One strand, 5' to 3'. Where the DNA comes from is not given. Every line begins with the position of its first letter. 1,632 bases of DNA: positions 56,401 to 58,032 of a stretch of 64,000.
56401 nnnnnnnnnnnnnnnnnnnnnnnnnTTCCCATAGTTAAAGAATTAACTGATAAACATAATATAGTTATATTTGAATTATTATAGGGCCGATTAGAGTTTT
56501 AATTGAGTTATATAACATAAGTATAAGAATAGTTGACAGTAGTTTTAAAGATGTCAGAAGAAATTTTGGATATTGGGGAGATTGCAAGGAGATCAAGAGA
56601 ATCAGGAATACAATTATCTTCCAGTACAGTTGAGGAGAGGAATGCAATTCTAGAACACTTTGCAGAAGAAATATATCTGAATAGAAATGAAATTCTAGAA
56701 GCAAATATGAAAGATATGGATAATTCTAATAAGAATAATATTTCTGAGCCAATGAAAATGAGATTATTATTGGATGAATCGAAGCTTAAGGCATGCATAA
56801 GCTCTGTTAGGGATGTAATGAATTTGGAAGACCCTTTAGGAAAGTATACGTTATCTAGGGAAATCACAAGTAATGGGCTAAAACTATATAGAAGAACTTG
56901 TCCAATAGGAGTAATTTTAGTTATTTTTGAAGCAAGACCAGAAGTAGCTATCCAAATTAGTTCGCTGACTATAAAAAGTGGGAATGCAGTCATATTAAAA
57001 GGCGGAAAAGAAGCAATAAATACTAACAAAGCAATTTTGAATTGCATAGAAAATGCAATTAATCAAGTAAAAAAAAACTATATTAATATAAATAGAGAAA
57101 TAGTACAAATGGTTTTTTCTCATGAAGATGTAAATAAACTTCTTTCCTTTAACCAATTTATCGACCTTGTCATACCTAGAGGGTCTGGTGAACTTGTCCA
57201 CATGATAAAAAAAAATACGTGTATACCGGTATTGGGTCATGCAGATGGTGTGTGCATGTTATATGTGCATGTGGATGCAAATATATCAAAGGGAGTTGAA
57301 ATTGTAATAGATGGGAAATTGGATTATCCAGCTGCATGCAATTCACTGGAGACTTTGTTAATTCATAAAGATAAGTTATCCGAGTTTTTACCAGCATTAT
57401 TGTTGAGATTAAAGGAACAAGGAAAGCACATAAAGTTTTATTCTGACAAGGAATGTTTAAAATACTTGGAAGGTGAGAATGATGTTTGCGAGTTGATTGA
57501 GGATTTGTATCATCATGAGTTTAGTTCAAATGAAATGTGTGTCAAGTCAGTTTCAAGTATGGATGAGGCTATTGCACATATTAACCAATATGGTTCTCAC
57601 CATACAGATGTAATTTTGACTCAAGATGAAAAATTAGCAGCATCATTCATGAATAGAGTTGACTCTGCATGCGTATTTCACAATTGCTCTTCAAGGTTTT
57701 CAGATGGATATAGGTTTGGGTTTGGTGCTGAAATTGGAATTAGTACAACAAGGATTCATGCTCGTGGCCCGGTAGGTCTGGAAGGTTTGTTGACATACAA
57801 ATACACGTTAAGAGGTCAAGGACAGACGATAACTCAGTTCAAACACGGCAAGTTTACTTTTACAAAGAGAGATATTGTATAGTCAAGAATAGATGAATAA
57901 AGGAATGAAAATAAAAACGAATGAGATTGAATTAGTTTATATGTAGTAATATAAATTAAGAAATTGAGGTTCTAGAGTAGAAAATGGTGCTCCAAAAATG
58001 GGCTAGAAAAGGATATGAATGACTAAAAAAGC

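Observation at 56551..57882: Stand-alone bacterial-type ProA (gamma-glutamyl phosphate reductase) in a parasite genome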

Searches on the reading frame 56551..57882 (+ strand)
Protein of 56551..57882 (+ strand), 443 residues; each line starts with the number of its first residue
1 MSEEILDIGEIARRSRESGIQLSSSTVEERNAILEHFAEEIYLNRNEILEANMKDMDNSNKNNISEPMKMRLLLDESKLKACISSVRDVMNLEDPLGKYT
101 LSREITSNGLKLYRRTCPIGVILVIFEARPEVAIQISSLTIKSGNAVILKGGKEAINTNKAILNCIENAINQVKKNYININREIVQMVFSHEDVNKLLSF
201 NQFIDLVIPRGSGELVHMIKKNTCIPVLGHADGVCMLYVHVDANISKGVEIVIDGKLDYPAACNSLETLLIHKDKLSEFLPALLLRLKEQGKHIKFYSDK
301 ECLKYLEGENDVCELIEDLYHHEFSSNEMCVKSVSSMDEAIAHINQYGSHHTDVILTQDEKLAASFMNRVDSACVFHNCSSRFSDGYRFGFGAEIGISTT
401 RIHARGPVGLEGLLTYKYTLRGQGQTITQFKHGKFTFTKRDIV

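Call 3: search_protein_families(library=pfam, proteins=[window:56551-57882:+])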
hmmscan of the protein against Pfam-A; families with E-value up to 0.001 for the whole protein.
window:56551-57882:+ (443 aa): 1 family
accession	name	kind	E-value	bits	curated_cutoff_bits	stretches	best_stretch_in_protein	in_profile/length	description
PF00171.27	Aldedh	-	1.1e-14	54.3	23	1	11-288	34-294/461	Aldehyde dehydrogenase family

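Call 4: search_protein_families(library=ncbifam, proteins=[window:56551-57882:+])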
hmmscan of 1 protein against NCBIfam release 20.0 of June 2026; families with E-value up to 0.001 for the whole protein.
window:56551-57882:+ (443 aa): 9 families
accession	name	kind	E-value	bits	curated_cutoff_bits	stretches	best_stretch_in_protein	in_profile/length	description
NF001221.0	PRK00197.1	equivalog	1.2e-144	482.2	289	1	8-426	7-416/418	glutamate-5-semialdehyde dehydrogenase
TIGR00407.1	proA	equivalog_domain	1.1e-138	462.4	317.45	1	16-417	2-398/398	glutamate-5-semialdehyde dehydrogenase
TIGR01092.1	P5CS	equivalog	7.4e-129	431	796.75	1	11-441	291-707/715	delta l-pyrroline-5-carboxylate synthetase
NF047625.1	AcylSulfactDhSauS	equivalog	2.7e-08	33.1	600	1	108-300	94-277/464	acylating sulfoacetaldehyde dehydrogenase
NF052305.1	DioxValDhHalo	equivalog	4e-08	32.6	750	1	104-285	127-306/483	2,5-dioxovalerate dehydrogenase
NF050084.1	pip_6_carb_DH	equivalog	4.6e-05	22.5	730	0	110-223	109-219/475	L-piperidine-6-carboxylate dehydrogenase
NF010378.0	PRK13805.1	equivalog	6.6e-05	20.9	951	0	118-278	110-268/872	bifunctional acetaldehyde-CoA/alcohol dehydrogenase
NF045701.1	BenzalDHMdlD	equivalog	8.1e-05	21.4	550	1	121-292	112-278/436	NAD(P)-dependent benzaldehyde dehydrogenase MdlD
NF042993.1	AlphKGSA_gudD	equivalog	0.00068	18.5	770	0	111-288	133-308/481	alpha-ketoglutaric semialdehyde dehydrogenase GucD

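Call 5: find_homologous_proteins(query=window:56551-57882:+)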
Query window:56551-57882:+ (443 aa): 8000 proteins with E <= 0.001 among 8000 candidates; the best 120 are listed.
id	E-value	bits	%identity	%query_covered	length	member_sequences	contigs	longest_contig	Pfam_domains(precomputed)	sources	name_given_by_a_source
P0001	1.1e-286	968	98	100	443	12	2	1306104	PF00171.28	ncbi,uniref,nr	ncbi:glutamate-5-semialdehyde dehydrogenase [Cryptosporidium meleagridis]|uniref:glutamate-5-semiald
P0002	5.3e-265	897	90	100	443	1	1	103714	PF00171.28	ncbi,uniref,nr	ncbi:pantothenate kinase 4 [Cryptosporidium sp. chipmunk genotype I]|uniref:pantothenate kinase 4 n=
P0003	3.3e-264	894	91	100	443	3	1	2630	PF00171.28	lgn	-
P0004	3.4e-243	825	82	98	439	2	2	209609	PF00171.28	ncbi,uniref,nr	ncbi:pantothenate kinase 4 [Cryptosporidium canis]|uniref:glutamate-5-semialdehyde dehydrogenase n=1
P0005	2.2e-239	812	81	100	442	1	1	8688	PF00171.28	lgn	-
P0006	9.6e-239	810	79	100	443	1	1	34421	PF00171.28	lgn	-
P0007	2.1e-174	598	60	100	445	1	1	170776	PF00171.28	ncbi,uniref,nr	ncbi:gamma-glutamyl phosphate reductase [Cryptosporidium ryanae]|uniref:gamma-glutamyl phosphate red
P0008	3.1e-172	591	61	100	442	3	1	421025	PF00171.28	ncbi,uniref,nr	ncbi:hypothetical protein FG379_000268 [Cryptosporidium bovis]|uniref:uncharacterized protein n=1 Ta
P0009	8.8e-162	557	66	87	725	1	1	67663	PF08660.18,PF00171.28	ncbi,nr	ncbi:glutamate-5-semialdehyde dehydrogenase [Cryptosporidium felis]|nr:glutamate-5-semialdehyde dehy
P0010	3.7e-159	548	58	98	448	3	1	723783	PF00171.28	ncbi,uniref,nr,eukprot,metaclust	ncbi:gamma-glutamyl phosphate reductase family protein [Cryptosporidium muris RN66]|uniref:glutamate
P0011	9.6e-124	432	-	-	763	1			PF00696.34,PF00171.28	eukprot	eukprot:CAMPEP_0182437294 /NCGR_PEP_ID=MMETSP1167-20130531/84948_1 /TAXON_ID=2988 /ORGANISM="Mallomo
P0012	1.6e-123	431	47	96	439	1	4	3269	PF00171.28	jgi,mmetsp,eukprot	mmetsp:Transcript_6693/g.7679 ORF Transcript_6693/g.7679 Transcript_6693/m.7679 type:complete len:44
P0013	3.5e-120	420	48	99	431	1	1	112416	PF00171.28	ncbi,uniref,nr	ncbi:gamma-glutamyl phosphate reductase [Microcystis sp. 0824]|uniref:glutamate-5-semialdehyde dehyd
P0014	8.4e-120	419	46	98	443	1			PF00171.28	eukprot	eukprot:CAMPEP_0204822942 /NCGR_PEP_ID=MMETSP1346-20131115/1120_1 /ASSEMBLY_ACC=CAM_ASM_000771 /TAXO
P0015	1.1e-119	418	47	99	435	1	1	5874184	PF00171.28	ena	-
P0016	2.4e-119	417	46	97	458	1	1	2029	PF00171.28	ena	-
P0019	6.7e-119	416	48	95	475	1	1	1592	PF00171.28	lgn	-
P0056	1.1e-115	405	46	99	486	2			PF00171.28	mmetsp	mmetsp:Transcript_1335/g.2120 ORF Transcript_1335/g.2120 Transcript_1335/m.2120 type:complete len:48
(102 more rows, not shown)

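Call 6: list_cluster_members(proteins=[window:56551-57882:+])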
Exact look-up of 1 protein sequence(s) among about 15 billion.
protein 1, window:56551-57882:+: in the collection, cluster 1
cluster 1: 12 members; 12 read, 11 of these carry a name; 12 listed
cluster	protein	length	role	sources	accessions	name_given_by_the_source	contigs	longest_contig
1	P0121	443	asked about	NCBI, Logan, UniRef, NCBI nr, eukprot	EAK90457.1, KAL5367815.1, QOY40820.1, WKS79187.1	gpantothenate kinase 4, rnaseH fold [Cryptosporidium parvum Iowa II] | glutamate-5-semialdehyde dehydrogenase n=2 Tax=Cryptosporidium parvum TaxID=5807 ... | QOY40820.1 hypothetical protein CPATCC_003713 [Cryptosporidium parvum]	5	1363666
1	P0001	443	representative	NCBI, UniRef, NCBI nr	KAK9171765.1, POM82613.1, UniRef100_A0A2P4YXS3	glutamate-5-semialdehyde dehydrogenase [Cryptosporidium meleagridis] | glutamate-5-semialdehyde dehydrogenase n=1 Tax=Cryptosporidium meleagridis TaxID=93969 ...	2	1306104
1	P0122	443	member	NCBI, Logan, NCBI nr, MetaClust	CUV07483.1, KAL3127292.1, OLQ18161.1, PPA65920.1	unnamed protein product [Cryptosporidium hominis] | COG0014: gamma-glutamyl phosphate reductase [Cryptosporidium hominis TU502] | status=active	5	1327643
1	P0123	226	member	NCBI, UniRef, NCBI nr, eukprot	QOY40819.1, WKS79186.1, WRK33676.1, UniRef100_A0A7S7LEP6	ALDH/Gamma-glutamyl phosphate reductase [Cryptosporidium parvum] | UDP-N-acetylglucosamine transferase subunit ALG14 n=1 Tax=Cryptosporidium parvum ... | QOY40819.1 hypothetical protein CPATCC_003712 [Cryptosporidium parvum]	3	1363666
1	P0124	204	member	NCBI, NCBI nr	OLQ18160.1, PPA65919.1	Oligosaccharide biosynthesis protein Alg14 like family protein [Cryptosporidium hominis] | Oligosaccharide biosynthesis protein Alg14 like [Cryptosporidium hominis]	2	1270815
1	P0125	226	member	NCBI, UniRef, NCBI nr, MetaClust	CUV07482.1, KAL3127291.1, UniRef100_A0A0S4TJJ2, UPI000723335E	unnamed protein product [Cryptosporidium hominis] | UDP-N-acetylglucosamine transferase subunit ALG14 n=1 Tax=Cryptosporidium hominis ... | status=active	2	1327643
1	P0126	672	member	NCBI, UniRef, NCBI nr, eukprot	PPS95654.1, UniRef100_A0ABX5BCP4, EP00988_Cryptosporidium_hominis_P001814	ALDH/Gamma-glutamyl phosphate reductase [Cryptosporidium hominis] | glutamate-5-semialdehyde dehydrogenase n=2 Tax=Cryptosporidium hominis TaxID=237895 ... | PPS95654.1 ALDH/Gamma-glutamyl phosphate reductase [Cryptosporidium hominis]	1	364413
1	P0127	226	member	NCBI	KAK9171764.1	ALDH/Gamma-glutamyl phosphate reductase [Cryptosporidium meleagridis]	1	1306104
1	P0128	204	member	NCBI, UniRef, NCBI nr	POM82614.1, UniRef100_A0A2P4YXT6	Oligosaccharide biosynthesis protein Alg14 like family protein [Cryptosporidium ... | UDP-N-acetylglucosamine transferase subunit ALG14 n=1 Tax=Cryptosporidium meleagridis ...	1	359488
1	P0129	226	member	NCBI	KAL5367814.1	secreted glycosyltransferase [Cryptosporidium parvum]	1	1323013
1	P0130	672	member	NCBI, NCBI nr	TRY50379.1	ALDH/Gamma-glutamyl phosphate reductase [Cryptosporidium tyzzeri]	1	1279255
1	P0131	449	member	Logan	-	-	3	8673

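Call 23: list_cluster_members(proteins=[P0011, P0012, P0014, P0056, P0016, P0019])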
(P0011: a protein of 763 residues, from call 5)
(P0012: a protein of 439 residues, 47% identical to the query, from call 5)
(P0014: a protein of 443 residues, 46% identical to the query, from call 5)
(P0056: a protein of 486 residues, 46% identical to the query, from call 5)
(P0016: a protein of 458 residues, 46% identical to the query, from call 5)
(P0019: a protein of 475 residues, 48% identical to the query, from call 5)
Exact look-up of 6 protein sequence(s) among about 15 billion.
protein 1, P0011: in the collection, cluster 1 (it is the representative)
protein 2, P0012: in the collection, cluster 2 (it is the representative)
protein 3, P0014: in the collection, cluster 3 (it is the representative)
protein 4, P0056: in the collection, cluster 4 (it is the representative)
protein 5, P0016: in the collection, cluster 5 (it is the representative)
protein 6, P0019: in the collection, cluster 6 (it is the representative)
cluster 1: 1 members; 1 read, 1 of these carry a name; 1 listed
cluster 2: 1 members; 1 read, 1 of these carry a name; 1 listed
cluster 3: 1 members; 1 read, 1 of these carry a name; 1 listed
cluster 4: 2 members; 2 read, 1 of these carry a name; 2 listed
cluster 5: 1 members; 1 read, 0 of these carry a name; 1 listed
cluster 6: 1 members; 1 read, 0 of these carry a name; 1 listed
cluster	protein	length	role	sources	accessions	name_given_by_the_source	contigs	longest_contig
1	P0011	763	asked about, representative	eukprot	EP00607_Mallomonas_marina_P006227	CAMPEP_0182437294 /NCGR_PEP_ID=MMETSP1167-20130531/84948_1 /TAXON_ID=2988 ...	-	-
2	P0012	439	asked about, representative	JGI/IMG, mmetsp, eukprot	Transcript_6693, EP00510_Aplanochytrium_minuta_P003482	Transcript_6693/g.7679 ORF Transcript_6693/g.7679 Transcript_6693/m.7679 type:complete ... | CAMPEP_0184014832 /NCGR_PEP_ID=MMETSP0954-20121128/5932_1 /TAXON_ID=627963 ...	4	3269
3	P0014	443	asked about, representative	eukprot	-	CAMPEP_0204822942 /NCGR_PEP_ID=MMETSP1346-20131115/1120_1 /ASSEMBLY_ACC=CAM_ASM_000771 ...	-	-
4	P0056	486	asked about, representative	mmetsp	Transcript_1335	Transcript_1335/g.2120 ORF Transcript_1335/g.2120 Transcript_1335/m.2120 type:complete ...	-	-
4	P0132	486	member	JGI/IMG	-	-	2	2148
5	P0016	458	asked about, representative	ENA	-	-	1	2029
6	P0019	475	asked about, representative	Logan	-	-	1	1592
